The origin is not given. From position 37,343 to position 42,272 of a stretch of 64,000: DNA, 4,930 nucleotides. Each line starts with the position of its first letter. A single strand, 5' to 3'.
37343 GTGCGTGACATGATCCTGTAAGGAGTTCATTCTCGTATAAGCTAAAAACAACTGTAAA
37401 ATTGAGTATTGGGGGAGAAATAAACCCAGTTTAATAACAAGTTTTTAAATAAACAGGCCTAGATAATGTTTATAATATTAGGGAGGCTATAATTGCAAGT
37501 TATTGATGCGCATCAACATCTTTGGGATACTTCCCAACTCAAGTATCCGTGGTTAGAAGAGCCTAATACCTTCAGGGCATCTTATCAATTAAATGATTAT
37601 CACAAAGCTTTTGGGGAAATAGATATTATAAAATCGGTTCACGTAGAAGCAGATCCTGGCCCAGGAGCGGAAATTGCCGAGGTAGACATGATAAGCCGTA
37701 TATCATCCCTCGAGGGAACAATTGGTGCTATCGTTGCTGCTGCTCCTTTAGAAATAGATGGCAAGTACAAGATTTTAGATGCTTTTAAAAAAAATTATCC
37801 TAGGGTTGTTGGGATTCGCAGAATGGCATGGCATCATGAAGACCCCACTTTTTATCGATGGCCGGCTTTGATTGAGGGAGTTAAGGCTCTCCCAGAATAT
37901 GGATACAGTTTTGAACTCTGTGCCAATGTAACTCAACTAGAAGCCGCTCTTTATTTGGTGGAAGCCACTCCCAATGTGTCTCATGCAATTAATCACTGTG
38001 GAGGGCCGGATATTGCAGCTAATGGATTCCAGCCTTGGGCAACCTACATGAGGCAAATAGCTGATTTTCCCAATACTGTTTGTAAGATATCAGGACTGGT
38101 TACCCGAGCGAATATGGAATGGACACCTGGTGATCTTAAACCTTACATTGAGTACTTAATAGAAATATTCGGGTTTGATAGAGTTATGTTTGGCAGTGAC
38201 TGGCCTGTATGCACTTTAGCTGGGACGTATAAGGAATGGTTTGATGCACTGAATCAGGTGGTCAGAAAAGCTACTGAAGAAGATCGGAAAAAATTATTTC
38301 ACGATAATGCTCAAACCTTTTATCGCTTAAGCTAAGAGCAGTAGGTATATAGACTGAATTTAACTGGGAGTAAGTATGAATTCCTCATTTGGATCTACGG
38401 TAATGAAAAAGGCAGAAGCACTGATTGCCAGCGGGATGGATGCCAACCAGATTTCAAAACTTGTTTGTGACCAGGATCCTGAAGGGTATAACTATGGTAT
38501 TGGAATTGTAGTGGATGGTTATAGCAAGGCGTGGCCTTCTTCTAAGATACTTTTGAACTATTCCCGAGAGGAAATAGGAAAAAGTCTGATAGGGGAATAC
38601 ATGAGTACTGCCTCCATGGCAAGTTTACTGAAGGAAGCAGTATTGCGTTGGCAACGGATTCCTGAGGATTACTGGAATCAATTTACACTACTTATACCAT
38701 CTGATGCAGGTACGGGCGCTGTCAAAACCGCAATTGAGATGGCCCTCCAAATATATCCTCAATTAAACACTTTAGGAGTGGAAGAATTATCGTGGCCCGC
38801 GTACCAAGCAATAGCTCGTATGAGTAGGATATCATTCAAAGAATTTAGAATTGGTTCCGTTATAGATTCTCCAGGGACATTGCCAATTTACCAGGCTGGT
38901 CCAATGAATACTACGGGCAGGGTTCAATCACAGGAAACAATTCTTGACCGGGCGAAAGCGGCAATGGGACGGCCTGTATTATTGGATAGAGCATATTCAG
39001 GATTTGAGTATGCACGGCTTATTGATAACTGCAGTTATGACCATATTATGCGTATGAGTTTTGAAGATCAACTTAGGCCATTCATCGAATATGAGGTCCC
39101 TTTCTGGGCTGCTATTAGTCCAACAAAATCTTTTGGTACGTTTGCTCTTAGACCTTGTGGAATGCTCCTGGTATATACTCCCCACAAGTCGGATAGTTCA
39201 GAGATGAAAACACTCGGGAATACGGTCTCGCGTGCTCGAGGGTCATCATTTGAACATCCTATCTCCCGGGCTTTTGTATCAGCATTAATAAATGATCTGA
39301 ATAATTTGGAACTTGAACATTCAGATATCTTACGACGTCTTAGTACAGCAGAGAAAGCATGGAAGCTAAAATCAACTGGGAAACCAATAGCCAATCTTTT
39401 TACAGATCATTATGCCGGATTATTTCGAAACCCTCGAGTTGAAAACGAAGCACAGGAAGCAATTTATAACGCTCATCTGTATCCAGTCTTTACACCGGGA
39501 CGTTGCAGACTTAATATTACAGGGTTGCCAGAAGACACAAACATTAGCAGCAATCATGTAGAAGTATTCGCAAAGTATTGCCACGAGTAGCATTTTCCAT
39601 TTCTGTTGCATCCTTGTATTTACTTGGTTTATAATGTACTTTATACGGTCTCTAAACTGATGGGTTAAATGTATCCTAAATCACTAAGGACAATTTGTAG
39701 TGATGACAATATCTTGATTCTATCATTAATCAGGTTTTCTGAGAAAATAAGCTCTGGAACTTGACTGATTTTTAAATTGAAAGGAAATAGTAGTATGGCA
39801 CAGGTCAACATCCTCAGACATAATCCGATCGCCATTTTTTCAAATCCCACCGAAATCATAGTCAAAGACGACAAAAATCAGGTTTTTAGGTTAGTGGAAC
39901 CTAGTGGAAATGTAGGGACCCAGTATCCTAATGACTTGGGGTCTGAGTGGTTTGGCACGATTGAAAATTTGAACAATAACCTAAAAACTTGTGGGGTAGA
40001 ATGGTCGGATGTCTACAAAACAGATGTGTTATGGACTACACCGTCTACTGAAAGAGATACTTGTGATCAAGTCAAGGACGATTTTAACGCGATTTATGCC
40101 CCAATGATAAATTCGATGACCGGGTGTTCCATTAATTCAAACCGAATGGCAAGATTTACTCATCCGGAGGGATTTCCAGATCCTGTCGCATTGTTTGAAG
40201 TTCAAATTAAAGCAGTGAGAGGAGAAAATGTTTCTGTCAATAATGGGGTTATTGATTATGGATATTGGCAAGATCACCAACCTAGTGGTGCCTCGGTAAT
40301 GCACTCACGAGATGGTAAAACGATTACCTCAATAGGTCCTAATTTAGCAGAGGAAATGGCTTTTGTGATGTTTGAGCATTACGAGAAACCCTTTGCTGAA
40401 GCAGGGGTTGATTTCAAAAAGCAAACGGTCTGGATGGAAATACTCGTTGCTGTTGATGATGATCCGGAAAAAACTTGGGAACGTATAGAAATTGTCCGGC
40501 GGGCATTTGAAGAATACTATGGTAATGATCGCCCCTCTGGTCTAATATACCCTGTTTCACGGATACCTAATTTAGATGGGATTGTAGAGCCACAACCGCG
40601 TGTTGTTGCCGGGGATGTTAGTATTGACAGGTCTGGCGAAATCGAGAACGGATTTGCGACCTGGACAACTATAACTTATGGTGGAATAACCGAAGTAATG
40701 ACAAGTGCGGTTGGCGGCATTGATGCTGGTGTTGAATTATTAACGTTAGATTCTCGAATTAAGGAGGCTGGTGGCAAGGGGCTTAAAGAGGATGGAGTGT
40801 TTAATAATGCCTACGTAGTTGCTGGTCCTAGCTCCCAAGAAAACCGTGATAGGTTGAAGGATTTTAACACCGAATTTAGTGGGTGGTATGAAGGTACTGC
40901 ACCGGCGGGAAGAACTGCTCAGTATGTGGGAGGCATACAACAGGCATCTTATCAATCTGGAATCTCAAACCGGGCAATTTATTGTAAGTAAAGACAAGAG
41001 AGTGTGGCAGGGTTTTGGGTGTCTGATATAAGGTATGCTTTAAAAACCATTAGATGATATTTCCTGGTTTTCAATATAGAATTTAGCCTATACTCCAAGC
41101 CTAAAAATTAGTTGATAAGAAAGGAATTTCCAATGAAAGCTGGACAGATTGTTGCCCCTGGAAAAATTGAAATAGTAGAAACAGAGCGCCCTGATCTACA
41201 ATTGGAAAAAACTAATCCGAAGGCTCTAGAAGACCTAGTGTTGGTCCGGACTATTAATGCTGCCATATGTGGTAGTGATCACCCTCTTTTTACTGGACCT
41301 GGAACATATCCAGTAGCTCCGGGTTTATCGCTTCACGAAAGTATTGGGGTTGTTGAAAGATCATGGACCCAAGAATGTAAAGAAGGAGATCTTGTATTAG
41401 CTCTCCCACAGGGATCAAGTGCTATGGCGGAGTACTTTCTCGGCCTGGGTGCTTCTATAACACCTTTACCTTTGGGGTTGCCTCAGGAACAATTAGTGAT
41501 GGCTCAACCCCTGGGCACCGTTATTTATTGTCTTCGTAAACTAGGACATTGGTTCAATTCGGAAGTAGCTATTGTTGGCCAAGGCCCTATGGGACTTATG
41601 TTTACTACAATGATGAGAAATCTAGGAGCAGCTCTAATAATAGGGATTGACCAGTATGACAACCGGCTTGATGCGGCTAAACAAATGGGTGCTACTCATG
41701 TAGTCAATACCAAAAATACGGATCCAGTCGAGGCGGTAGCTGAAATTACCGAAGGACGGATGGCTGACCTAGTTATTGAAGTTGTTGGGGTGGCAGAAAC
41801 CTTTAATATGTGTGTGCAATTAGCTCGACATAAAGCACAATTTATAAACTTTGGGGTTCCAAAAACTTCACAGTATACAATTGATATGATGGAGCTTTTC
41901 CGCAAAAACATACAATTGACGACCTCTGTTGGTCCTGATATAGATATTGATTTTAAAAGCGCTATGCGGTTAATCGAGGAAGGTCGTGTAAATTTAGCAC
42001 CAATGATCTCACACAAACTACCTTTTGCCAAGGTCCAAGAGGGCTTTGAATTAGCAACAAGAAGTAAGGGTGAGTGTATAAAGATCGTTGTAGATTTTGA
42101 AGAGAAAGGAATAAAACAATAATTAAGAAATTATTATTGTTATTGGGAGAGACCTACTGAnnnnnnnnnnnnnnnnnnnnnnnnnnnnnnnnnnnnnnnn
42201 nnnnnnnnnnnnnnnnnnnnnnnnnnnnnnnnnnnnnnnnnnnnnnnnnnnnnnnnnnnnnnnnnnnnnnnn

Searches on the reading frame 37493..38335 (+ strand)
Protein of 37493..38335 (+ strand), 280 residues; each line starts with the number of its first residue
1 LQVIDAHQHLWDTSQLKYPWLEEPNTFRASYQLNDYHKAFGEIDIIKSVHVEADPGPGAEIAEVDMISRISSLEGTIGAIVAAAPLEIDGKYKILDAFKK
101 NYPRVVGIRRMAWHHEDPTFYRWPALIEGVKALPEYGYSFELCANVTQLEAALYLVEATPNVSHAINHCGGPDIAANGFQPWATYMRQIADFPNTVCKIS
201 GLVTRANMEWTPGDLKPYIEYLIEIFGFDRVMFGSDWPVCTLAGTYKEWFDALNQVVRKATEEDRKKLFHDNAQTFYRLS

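Call 43: search_protein_families(library=pfam, proteins=[window:37493-38335:+], max_evalue=0.00001)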
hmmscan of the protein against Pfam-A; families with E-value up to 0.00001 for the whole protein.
window:37493-38335:+ (280 aa): 1 family
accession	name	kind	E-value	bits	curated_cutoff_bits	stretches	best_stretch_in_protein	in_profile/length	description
PF04909.20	Amidohydro_2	-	2e-39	136.5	26.4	1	4-279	1-289/289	Amidohydrolase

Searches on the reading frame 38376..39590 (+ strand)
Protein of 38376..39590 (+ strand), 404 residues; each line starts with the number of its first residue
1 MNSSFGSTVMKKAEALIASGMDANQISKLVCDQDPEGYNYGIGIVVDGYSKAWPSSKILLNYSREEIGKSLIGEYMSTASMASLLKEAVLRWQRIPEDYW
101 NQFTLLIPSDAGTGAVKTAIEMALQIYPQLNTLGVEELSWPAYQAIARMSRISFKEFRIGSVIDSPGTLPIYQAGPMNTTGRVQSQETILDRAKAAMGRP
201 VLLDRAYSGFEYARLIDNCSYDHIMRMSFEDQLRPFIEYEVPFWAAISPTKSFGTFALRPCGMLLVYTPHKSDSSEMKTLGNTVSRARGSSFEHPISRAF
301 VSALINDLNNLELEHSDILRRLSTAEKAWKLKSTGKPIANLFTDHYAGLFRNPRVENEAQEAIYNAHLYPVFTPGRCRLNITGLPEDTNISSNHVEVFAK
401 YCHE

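Call 43: search_protein_families(library=pfam, proteins=[window:38376-39590:+], max_evalue=0.00001)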
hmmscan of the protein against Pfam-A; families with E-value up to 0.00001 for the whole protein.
window:38376-39590:+ (404 aa): 1 family
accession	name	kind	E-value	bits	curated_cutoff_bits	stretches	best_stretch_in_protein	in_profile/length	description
PF00155.27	Aminotran_1_2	-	4.2e-06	26.6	19.7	1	112-309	74-267/361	Aminotransferase class I and II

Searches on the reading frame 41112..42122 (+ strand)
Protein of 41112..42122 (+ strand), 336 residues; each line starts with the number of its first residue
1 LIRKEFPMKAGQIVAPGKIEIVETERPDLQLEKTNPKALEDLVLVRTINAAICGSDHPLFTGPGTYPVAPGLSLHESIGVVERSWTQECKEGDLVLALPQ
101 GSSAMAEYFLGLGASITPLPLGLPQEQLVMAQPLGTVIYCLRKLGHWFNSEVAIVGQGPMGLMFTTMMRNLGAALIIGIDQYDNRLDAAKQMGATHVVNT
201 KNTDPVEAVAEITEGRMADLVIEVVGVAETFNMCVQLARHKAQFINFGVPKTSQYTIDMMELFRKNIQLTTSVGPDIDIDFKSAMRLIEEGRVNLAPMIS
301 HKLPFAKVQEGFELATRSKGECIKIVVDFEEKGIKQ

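Call 43: search_protein_families(library=pfam, proteins=[window:41112-42122:+], max_evalue=0.00001)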
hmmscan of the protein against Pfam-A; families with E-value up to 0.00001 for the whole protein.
window:41112-42122:+ (336 aa): 3 families
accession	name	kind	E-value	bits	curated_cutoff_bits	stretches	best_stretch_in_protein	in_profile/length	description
PF00107.32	ADH_zinc_N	-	2e-26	92.9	31.8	1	159-289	1-128/129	Zinc-binding dehydrogenase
PF16912.11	Glu_dehyd_C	-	9.2e-12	45.3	34.9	1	142-329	24-211/211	Glucose dehydrogenase C-terminus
PF13602.12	ADH_zinc_N_2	-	2.4e-08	35.4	27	1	192-315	1-123/134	Zinc-binding dehydrogenase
